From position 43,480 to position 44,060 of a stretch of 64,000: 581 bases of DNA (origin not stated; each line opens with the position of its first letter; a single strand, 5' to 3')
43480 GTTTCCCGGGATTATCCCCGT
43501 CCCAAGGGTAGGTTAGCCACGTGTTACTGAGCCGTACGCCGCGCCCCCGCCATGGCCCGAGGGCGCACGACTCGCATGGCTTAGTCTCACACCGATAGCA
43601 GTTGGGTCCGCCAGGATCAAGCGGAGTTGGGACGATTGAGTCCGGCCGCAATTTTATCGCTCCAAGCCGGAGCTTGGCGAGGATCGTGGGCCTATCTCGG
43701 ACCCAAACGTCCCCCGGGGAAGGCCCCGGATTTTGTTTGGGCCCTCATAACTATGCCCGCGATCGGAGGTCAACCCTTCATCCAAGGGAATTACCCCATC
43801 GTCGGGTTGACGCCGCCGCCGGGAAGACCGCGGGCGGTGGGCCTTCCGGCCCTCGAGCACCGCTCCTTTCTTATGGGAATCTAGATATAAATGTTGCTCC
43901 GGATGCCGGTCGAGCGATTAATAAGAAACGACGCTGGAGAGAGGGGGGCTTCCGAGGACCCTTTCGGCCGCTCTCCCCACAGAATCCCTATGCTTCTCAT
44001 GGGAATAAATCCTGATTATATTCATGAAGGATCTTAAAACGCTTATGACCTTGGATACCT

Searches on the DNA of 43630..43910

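Call 55: search_rna_families(source=window, start=43630, end=43910, threshold=evalue, max_evalue=1, show_alignments=1)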
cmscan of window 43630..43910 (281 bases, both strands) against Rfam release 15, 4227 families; matches with E-value up to 1: 1.
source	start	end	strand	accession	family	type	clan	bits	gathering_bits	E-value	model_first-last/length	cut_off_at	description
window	43752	43852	-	RF02794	Pab19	Gene; snRNA; snoRNA; HACA-box;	-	35.1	55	0.00013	1-102/102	no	Pab19 RNA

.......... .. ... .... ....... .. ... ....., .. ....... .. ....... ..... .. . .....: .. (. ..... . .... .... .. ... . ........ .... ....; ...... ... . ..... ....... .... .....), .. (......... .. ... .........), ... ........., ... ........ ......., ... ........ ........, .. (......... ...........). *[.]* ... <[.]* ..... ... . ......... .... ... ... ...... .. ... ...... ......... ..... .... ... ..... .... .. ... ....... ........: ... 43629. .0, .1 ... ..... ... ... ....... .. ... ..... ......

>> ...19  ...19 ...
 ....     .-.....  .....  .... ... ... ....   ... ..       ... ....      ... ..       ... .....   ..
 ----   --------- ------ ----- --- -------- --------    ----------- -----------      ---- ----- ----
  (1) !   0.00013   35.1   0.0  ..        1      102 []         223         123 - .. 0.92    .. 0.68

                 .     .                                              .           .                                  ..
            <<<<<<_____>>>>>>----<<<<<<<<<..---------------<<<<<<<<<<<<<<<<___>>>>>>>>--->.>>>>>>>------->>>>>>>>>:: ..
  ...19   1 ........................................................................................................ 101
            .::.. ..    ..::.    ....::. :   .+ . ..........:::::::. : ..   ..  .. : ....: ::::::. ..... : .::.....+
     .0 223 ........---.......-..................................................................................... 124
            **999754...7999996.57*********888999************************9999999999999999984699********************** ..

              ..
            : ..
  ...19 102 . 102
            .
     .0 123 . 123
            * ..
